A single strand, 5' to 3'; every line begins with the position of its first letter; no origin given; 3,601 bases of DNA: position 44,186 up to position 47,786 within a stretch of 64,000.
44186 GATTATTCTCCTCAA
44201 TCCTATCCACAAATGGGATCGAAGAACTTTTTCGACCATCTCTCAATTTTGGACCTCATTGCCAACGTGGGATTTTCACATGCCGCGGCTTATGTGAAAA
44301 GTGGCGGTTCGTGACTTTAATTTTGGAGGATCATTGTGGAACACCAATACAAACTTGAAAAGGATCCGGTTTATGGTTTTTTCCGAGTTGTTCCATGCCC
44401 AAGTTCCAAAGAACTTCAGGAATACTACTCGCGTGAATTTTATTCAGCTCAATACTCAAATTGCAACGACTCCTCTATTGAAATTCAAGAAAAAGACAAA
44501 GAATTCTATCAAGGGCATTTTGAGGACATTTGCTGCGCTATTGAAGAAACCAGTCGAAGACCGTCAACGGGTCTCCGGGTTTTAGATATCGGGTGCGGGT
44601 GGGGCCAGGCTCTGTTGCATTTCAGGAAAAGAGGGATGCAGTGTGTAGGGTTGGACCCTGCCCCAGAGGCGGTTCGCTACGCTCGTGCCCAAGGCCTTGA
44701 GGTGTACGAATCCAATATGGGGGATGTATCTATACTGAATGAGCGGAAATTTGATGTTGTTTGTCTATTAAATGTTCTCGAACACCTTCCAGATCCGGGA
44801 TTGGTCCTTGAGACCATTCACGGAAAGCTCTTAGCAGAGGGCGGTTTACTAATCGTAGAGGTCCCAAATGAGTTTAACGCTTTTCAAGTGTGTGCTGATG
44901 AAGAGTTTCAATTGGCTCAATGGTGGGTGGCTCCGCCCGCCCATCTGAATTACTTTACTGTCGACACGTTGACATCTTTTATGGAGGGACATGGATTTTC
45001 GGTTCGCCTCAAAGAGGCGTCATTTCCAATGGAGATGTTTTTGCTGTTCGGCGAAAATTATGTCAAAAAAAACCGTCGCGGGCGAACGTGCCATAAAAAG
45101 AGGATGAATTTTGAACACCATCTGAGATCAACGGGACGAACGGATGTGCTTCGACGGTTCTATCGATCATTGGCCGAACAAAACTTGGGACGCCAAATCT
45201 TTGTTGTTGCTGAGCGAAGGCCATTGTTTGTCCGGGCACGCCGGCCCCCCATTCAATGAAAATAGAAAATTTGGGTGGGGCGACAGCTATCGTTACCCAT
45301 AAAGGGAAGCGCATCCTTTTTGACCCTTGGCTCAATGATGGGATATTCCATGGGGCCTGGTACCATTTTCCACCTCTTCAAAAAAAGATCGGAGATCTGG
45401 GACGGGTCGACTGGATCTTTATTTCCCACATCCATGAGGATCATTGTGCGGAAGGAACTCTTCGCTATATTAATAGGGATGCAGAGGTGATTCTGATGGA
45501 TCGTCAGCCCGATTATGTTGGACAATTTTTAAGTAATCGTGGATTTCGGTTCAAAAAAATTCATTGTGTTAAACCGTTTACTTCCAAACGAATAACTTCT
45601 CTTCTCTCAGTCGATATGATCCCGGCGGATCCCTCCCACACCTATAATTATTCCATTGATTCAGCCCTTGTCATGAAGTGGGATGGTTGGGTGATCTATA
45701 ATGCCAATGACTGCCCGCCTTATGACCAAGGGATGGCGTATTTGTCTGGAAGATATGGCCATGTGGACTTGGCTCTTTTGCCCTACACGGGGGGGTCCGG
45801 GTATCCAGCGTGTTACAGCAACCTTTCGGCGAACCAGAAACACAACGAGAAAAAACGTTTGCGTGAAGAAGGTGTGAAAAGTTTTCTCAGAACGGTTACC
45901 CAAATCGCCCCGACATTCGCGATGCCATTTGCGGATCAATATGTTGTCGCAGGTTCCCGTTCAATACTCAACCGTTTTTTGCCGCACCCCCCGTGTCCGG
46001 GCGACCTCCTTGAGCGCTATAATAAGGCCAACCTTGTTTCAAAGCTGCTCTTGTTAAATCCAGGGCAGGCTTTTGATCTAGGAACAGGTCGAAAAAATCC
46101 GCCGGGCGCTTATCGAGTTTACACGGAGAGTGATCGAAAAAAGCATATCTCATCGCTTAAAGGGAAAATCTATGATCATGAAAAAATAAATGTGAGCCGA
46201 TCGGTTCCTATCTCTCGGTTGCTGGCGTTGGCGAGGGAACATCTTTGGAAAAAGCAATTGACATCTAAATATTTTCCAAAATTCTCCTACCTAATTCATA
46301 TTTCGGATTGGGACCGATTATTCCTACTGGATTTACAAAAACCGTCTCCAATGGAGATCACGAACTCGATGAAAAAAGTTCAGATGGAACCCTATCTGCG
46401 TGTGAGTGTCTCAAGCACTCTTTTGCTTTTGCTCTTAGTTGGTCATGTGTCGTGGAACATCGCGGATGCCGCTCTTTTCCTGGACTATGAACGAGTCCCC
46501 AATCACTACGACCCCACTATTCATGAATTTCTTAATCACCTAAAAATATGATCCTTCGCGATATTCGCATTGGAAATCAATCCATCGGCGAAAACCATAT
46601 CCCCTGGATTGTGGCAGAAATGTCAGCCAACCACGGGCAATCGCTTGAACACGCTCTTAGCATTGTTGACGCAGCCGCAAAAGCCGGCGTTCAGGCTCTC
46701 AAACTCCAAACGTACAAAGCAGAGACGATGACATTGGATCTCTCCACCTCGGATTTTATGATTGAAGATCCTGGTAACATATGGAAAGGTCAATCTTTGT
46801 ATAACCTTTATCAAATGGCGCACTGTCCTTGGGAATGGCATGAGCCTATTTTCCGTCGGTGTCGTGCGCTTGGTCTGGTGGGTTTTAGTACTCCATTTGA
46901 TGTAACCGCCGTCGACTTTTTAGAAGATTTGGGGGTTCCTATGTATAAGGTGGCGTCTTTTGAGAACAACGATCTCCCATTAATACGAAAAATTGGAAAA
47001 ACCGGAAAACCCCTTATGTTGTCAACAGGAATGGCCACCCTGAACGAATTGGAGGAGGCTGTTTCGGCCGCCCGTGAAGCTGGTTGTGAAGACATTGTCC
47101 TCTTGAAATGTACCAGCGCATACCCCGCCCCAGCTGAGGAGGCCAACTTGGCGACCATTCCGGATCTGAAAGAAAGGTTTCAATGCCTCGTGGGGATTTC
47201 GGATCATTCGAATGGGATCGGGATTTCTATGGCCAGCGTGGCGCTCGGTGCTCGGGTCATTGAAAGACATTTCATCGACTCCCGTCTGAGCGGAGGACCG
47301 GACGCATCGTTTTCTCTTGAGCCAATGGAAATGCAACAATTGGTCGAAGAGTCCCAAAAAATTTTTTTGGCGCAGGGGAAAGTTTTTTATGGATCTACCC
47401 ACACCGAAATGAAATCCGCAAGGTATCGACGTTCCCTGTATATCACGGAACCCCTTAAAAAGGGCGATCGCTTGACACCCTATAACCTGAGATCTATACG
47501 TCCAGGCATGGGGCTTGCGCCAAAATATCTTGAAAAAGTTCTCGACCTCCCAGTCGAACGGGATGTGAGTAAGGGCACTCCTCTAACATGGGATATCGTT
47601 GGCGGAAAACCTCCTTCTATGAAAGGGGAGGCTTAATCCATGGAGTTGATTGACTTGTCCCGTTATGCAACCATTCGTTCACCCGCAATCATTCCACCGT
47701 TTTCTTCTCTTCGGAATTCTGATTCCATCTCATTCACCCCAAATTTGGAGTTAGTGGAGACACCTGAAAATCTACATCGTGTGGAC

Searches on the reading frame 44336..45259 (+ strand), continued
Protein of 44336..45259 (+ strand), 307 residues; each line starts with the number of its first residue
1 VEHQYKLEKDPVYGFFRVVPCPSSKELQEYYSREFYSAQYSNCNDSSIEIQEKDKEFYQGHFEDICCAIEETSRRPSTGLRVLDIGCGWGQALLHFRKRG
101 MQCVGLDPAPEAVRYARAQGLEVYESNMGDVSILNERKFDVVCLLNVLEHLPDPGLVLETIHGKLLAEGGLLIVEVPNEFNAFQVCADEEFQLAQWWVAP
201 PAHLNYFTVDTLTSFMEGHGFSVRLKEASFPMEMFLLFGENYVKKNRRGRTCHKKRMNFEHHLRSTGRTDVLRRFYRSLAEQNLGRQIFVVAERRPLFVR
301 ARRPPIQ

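Call 98: search_protein_families(library=ncbifam, proteins=[L045:7890-8714:+, L075:7699-8550:+, L044:5237-6088:+, L030:8902-10191:+], max_evalue=0.01)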
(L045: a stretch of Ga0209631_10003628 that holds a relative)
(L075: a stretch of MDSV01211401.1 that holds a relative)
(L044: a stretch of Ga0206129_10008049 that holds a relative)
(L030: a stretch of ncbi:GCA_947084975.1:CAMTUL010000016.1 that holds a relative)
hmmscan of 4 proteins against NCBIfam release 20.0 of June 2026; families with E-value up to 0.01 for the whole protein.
L045:7890-8714:+ (275 aa): 3 families
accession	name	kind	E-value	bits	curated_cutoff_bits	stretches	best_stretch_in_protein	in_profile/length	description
TIGR04436.1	SpoChoClust_3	subfamily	0.00049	19.4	200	1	102-212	91-200/300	putative 2OG-Fe(II) oxygenase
TIGR04324.1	SpoChoClust_2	subfamily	0.0035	16.9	150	1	181-216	181-216/248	sporadic carbohydrate cluster 2OG-Fe(II) oxygenase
TIGR02408.1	ectoine_ThpD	equivalog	0.0072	15.7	336.5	0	177-212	212-247/277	ectoine hydroxylase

L075:7699-8550:+ (284 aa): 4 families
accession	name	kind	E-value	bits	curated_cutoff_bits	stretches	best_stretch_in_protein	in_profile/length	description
TIGR04436.1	SpoChoClust_3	subfamily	4.3e-09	36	200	1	17-248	6-226/300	putative 2OG-Fe(II) oxygenase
TIGR04324.1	SpoChoClust_2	subfamily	0.0022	17.6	150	1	180-257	168-244/248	sporadic carbohydrate cluster 2OG-Fe(II) oxygenase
NF045837.1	Mplas_Cys_pep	subfamily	0.0034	17.4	45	1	32-116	57-140/240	putative cysteine peptidase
TIGR02408.1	ectoine_ThpD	equivalog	0.007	15.7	336.5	0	155-173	153-171/277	ectoine hydroxylase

L044:5237-6088:+ (284 aa): 4 families
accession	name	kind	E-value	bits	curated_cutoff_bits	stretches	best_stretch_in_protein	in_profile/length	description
TIGR04436.1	SpoChoClust_3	subfamily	1.5e-05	24.3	200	1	106-247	90-231/300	putative 2OG-Fe(II) oxygenase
TIGR01762.1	chlorin-enz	subfamily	0.00025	20.4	226.3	0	143-170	135-162/288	chlorinating enzyme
TIGR04324.1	SpoChoClust_2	subfamily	0.00066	19.3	150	1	180-221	175-216/248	sporadic carbohydrate cluster 2OG-Fe(II) oxygenase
TIGR02408.1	ectoine_ThpD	equivalog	0.002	17.5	336.5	0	13-166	23-170/277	ectoine hydroxylase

L030:8902-10191:+ (430 aa): 1 family
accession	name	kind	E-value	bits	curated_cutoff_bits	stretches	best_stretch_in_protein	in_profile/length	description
NF001911.0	PRK00685.1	equivalog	0.00054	19.5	144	1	1-96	1-82/228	metal-dependent hydrolase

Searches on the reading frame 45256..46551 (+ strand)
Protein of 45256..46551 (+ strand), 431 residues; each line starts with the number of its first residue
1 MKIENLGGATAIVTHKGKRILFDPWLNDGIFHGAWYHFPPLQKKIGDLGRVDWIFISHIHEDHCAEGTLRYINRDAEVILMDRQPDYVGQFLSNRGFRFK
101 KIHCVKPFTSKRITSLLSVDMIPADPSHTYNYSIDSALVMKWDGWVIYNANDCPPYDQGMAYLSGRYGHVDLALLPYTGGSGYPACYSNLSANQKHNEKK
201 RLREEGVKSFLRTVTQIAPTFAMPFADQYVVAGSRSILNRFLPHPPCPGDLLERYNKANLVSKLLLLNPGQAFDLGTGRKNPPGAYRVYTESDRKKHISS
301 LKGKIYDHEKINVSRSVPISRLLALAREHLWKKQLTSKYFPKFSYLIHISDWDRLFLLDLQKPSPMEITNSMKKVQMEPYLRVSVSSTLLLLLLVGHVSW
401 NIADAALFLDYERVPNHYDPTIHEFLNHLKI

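Call 5: search_protein_families(library=pfam, proteins=[window:45256-46551:+], max_evalue=0.01)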
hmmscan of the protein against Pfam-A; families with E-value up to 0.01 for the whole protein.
window:45256-46551:+ (431 aa): 3 families
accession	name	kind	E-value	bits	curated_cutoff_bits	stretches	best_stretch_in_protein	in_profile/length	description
PF12706.13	Lactamase_B_2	-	3.2e-08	33.8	27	1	19-178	2-165/200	Beta-lactamase superfamily domain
PF13483.12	Lactamase_B_3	-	1.5e-05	25.5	24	1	3-77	2-58/160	Beta-lactamase superfamily domain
PF00753.33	Lactamase_B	-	0.00093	19.6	22.7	1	11-65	9-58/196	Metallo-beta-lactamase superfamily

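Call 6: search_protein_families(library=ncbifam, proteins=[window:45256-46551:+], max_evalue=0.01)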
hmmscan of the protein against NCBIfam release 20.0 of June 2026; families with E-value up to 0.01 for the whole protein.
window:45256-46551:+ (431 aa): 1 family
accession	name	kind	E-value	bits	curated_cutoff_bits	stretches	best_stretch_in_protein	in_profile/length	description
NF001911.0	PRK00685.1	equivalog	1.1e-06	28.3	144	1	1-176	1-165/228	metal-dependent hydrolase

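Call 71: search_solved_structures(query=window:45256-46548:+, max_evalue=0.1)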
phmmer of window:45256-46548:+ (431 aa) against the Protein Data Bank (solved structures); distinct sequences matched with E-value up to 0.1: 2.
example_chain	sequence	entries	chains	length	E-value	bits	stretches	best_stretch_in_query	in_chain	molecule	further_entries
6brm_A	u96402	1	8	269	0.014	17.6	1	1-84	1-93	Putative metal-dependent isothiocyanate hydrolase SaxA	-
3x2y_A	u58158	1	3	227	0.088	15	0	1-179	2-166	UPF0173 metal-dependent hydrolase TM_1162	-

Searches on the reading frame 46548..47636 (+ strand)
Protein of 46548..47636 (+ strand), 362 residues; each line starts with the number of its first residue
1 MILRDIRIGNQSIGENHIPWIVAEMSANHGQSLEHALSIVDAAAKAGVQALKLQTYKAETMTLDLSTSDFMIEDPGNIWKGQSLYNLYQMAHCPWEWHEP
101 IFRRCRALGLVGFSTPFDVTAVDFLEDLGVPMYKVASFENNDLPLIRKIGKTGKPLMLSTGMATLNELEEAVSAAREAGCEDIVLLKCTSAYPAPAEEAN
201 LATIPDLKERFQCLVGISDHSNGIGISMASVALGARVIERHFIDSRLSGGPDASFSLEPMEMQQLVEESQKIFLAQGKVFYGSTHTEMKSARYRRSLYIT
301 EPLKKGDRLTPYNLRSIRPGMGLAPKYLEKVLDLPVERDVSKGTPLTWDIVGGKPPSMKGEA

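Call 5: search_protein_families(library=pfam, proteins=[window:46548-47636:+], max_evalue=0.01)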
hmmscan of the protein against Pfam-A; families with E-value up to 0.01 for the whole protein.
window:46548-47636:+ (362 aa): 2 families
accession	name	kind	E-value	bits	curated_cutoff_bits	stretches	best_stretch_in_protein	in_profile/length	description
PF03102.20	NeuB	-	1.3e-85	287.2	22.1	1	39-278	1-238/241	NeuB family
PF08666.17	SAF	-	9.9e-08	32.9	21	1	294-349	1-60/63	SAF domain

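Call 6: search_protein_families(library=ncbifam, proteins=[window:46548-47636:+], max_evalue=0.01)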
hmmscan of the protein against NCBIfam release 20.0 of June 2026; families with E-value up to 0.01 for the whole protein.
window:46548-47636:+ (362 aa): 4 families
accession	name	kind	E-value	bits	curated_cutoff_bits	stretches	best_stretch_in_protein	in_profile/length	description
TIGR03586.1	PseI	equivalog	3.2e-136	453.8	340.25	1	19-346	2-327/327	pseudaminic acid synthase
TIGR03569.1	NeuB_NnaB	equivalog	3.6e-85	285.9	399.65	1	20-344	2-327/329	N-acetylneuraminate synthase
NF006421.0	PRK08673.1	subfamily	0.00015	21.1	335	1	132-275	180-332/338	3-deoxy-7-phosphoheptulonate synthase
TIGR01361.1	DAHP_synth_Bsub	equivalog_domain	0.00034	20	267.75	1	130-268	109-256/260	3-deoxy-7-phosphoheptulonate synthase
